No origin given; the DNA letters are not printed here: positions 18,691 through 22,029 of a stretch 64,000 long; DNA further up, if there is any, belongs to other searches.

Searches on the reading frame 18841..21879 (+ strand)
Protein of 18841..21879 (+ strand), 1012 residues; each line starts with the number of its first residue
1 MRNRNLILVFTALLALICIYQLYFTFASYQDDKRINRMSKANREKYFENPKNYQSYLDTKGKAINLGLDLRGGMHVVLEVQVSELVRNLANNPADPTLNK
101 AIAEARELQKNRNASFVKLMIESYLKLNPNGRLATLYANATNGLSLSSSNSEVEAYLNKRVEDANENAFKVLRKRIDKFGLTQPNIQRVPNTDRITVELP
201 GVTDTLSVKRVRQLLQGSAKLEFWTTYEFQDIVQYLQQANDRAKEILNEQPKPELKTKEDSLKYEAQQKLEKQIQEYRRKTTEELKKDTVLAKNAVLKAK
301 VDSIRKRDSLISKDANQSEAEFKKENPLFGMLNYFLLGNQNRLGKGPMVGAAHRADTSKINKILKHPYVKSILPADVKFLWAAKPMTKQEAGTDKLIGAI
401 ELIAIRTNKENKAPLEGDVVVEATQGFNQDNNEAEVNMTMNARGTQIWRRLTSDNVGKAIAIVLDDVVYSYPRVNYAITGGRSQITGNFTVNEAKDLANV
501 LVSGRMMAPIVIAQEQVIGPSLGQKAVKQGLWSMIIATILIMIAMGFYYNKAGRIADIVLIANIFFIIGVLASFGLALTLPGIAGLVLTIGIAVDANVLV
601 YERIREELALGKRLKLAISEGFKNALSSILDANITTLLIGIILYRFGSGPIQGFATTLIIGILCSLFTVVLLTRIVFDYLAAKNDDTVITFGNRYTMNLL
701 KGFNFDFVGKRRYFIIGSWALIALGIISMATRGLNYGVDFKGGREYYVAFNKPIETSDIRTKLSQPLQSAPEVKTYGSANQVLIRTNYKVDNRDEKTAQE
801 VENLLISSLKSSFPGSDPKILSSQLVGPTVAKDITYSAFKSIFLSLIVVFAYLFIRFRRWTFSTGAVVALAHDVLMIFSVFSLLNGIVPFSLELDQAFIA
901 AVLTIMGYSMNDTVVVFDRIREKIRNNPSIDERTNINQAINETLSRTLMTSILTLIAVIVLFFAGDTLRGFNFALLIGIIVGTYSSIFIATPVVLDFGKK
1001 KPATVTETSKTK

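Call 29: search_protein_families(library=ncbifam, proteins=[window:18841-21879:+], max_evalue=1e-20)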
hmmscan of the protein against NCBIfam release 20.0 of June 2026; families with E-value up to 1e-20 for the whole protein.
window:18841-21879:+ (1012 aa): 16 families
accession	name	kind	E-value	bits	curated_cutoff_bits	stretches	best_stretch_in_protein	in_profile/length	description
NF009585.0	PRK13024.1-5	equivalog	0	1196.7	1037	1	1-1008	1-988/993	protein translocase subunit SecDF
NF009583.0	PRK13024.1-3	subfamily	4.9e-194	646.5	721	1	404-1006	154-742/755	protein translocase subunit SecDF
NF011315.0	PRK14726.1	equivalog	4.1e-155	518.1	1249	1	410-1005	254-835/855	protein translocase subunit SecDF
TIGR01129.1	secD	equivalog_domain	1e-133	446.3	244.4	2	412-676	132-396/397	protein translocase subunit SecD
TIGR00916.1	2A0604s01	subfamily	1.5e-118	394.4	148.6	2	441-670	2-231/231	SecD/SecF family protein translocase subunit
NF009581.0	PRK13024.1-1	equivalog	4.7e-113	378.8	1058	1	470-999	200-731/752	protein translocase subunit SecDF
TIGR00966.2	transloc_SecF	equivalog_domain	7.3e-109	363.6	160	1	705-996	1-278/279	protein translocase subunit SecF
NF009580.0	PRK13023.1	equivalog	9.2e-97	325.1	1153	1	415-1003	182-756/775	protein translocase subunit SecDF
NF009584.0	PRK13024.1-4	equivalog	7.6e-95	318.8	1171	1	470-995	198-729/759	protein translocase subunit SecDF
NF009540.0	PRK12911.1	equivalog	1.8e-86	290.7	1878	1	452-1000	834-1397/1403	bifunctional preprotein translocase subunit SecD/SecF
NF009545.0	PRK12933.1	equivalog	3.5e-83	280.1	728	1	411-684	312-597/604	protein translocase subunit SecD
NF009582.0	PRK13024.1-2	equivalog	4.1e-73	246.7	723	1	452-998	259-825/859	protein translocase subunit SecDF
NF046001.1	SecDF_plasm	equivalog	2.6e-48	164.8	500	1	487-1001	311-850/878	protein translocase subunit SecDF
NF006218.0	PRK08343.1-4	subfamily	4.9e-37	127.7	383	0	412-677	115-381/392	preprotein translocase subunit SecD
NF006216.0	PRK08343.1-2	equivalog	3.4e-26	92.1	519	0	475-667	294-488/506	preprotein translocase subunit SecD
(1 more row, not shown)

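Call 30: find_related_loci(query=window:18841-21879:+, collection=genome_contigs, flank=1000)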
Query window:18841-21879:+ (1012 aa) in genome_contigs; peptide patterns used: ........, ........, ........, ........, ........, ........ (x = any residue, [..] = any of these).
223 stretches matched a pattern; 164 encode a relative of the query (tblastn E <= 1e-3); the best 80 are kept; 80 distinct loci.
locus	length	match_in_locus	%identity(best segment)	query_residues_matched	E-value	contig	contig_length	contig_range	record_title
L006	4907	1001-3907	43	1-1000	0e+0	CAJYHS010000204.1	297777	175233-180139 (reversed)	MAG: uncultured Siphonobacter sp. isolate S2C31181_SP210 genome assembly, contig: S2Ck127_603269, whole genome shotgun s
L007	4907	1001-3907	43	1-1000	0e+0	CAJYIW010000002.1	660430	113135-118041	MAG: uncultured Siphonobacter sp. isolate S3C208_SP223 genome assembly, contig: S3Ck127_349032, whole genome shotgun seq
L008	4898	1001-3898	43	1-997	0e+0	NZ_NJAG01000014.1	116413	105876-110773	Siphonobacter sp. BAB-5405 BAB_5405_c14, whole genome shotgun sequence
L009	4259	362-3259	43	1-997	0e+0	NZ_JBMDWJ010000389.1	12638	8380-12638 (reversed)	MAG: Siphonobacter sp. isolate ContRs0_28 ContRs0_contig389, whole genome shotgun sequence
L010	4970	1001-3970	43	1-1010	0e+0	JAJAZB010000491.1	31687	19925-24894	MAG: Cytophagaceae bacterium isolate CAN_BIN26 c_000000193721, whole genome shotgun sequence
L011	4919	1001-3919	43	1-996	0e+0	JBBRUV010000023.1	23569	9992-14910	MAG: Cytophagales bacterium isolate La3_metabat2.032 La3_metabat2.032_K_2116804_L_23569_cov_11.0000, whole genome shotgu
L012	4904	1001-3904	44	1-996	0e+0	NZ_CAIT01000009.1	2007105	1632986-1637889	Fibrisoma limi BUZ 3 strain type strain:BUZ 3, whole genome shotgun sequence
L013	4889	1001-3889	45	1-996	0e+0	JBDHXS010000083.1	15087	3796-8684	MAG: Runella sp. isolate AS-MICRO-OLR.172 NODE_16036_length_15087_cov_3.335293, whole genome shotgun sequence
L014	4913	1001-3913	44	1-996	0e+0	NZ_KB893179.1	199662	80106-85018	Spirosoma panaciterrae DSM 21099 B153DRAFT_scaffold_15.16, whole genome shotgun sequence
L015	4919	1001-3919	44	1-996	0e+0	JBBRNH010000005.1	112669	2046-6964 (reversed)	MAG: Cytophagales bacterium isolate La1_metabat2.129 LA1C_B2.129_k141_3346659L_112669_cov_12.0000, whole genome shotgun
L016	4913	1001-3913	43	1-996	0e+0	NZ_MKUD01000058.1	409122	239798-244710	MAG: Spirosoma sp. 48-14 SCNpilot_cont_300_bf_scaffold_55, whole genome shotgun sequence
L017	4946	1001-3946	43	1-1012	0e+0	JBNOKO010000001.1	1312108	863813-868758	MAG: Solitalea-like symbiont of Tyrophagus putrescentiae isolate SolTP2 Solitalea-like_bacterium, whole genome shotgun s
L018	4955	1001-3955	43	1-1009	0e+0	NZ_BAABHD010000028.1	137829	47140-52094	Nibrella saemangeumensis strain JCM 17927 sequence28, whole genome shotgun sequence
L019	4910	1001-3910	43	1-1004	0e+0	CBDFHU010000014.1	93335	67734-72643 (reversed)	MAG: Arsenicibacter sp. isolate 66810db4-f6cd-4c94-9027-6cd07412c868 genome assembly, contig: contig_14, whole genome sh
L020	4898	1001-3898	43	1-996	0e+0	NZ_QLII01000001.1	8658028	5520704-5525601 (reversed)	Spirosoma telluris strain HMF3257 contig00001, whole genome shotgun sequence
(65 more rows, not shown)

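Call 45: find_homologous_proteins(query=window:18841-21879:+, max_evalue=1e-100)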
Query window:18841-21879:+ (1012 aa): 7961 proteins with E <= 1e-100 among 8000 candidates; the best 120 are listed.
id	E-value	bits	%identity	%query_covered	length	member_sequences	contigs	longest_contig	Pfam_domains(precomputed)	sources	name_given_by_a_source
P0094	0.0e+0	2147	96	100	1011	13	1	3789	PF21760.4,PF22599.3,PF02355.23,PF00873.26,PF07549.20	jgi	-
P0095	0.0e+0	1834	82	100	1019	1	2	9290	PF21760.4,PF22599.3,PF02355.23,PF07549.20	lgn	-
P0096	3.6e-284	963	49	99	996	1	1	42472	PF21760.4,PF22599.3,PF02355.23,PF07549.20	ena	-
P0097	1.0e-280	952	48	99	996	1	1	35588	PF21760.4,PF22599.3,PF02355.23,PF07549.20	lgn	-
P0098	1.6e-280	951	48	99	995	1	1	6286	PF21760.4,PF22599.3,PF02355.23,PF07549.20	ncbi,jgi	jgi:SecD/SecF fusion protein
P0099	2.1e-280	951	47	99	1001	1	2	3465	PF21760.4,PF22599.3,PF02355.23,PF07549.20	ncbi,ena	-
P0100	2.5e-280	951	48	99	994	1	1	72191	PF21760.4,PF22599.3,PF02355.23,PF07549.20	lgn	-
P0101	1.0e-279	949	48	99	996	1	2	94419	PF21760.4,PF22599.3,PF02355.23,PF07549.20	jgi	jgi:SecD/SecF fusion protein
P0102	9.6e-279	946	48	99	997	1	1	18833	PF21760.4,PF03176.22,PF22599.3,PF02355.23,PF07549.20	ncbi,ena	-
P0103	1.4e-278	945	47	99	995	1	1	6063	PF21760.4,PF22599.3,PF02355.23,PF07549.20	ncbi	-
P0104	4.7e-278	943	47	98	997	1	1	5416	PF21760.4,PF22599.3,PF02355.23,PF07549.20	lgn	-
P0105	5.1e-278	943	47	99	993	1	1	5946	PF21760.4,PF22599.3,PF02355.23,PF07549.20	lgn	-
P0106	5.6e-278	943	47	99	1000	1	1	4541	PF21760.4,PF03176.22,PF22599.3,PF02355.23,PF07549.20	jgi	jgi:SecD/SecF fusion protein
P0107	6.3e-278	943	48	99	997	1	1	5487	PF21760.4,PF03176.22,PF22599.3,PF02355.23,PF07549.20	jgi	jgi:SecD/SecF fusion protein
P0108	7.9e-278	943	48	99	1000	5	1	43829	PF21760.4,PF03176.22,PF22599.3,PF02355.23,PF07549.20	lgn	-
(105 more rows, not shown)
